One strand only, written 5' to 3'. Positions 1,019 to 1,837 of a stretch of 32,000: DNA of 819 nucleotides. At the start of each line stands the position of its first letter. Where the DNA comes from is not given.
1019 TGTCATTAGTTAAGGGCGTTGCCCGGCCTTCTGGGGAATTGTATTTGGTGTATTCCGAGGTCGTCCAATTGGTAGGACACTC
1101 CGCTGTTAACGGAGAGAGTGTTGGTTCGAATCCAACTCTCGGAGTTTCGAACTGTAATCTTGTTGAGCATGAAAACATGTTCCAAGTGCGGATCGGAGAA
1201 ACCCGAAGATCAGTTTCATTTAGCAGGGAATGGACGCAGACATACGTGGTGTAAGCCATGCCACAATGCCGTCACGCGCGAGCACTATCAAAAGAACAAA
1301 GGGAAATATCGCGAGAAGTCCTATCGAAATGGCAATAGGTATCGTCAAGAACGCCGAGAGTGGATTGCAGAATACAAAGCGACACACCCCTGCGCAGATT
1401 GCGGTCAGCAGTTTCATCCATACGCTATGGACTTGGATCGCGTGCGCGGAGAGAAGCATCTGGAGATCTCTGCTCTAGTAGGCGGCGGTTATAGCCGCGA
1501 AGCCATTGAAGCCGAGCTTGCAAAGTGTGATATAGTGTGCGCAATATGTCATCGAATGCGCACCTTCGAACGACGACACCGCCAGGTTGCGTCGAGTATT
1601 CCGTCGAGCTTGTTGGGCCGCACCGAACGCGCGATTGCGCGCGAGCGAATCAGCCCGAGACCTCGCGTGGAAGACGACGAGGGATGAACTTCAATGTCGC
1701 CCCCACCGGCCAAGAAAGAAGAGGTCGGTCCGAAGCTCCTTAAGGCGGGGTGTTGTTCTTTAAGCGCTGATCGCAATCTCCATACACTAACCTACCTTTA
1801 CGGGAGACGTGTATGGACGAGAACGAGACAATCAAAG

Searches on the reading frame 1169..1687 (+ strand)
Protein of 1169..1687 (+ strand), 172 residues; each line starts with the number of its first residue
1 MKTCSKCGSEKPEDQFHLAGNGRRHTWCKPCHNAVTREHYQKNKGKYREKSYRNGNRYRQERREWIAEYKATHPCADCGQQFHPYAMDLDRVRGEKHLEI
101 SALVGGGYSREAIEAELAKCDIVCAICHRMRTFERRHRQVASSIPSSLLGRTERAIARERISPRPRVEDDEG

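Call 13: search_protein_families(library=phrogs, proteins=[window:1169-1687:+], max_evalue=0.01)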
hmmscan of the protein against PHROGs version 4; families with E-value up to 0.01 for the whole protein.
window:1169-1687:+ (172 aa): 9 families
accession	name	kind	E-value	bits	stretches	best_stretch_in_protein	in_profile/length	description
phrog_2255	-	DNA, RNA and nucleotide metabolism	1.1e-34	120.7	1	1-144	53-181/211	HNH endonuclease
phrog_3106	-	DNA, RNA and nucleotide metabolism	9.6e-22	78.9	1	29-138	117-227/252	HNH endonuclease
phrog_1035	-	DNA, RNA and nucleotide metabolism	2.5e-11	45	1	1-94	63-190/271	endonuclease VII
phrog_4234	-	DNA, RNA and nucleotide metabolism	3.5e-09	37.4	1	49-140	7-91/130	HNH endonuclease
phrog_2633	-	DNA, RNA and nucleotide metabolism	9.9e-07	30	1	1-88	13-99/142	endonuclease VII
phrog_2340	-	DNA, RNA and nucleotide metabolism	2.3e-06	28.9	1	1-72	8-83/171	endonuclease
phrog_5558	-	moron, auxiliary metabolic gene and host takeover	2.4e-05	25.6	1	1-50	65-116/130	Lar-like restriction alleviation protein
phrog_30726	-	unknown function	0.0012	19.7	1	45-130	21-109/159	-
phrog_2539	-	unknown function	0.0081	17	1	2-44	98-138/229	-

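Call 84: find_encoding_contigs(protein=window:1169-1687:+, flank=10000, max_places=3)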
Protein window:1169-1687:+ (172 aa): no gene with exactly this product is on record in the collection.
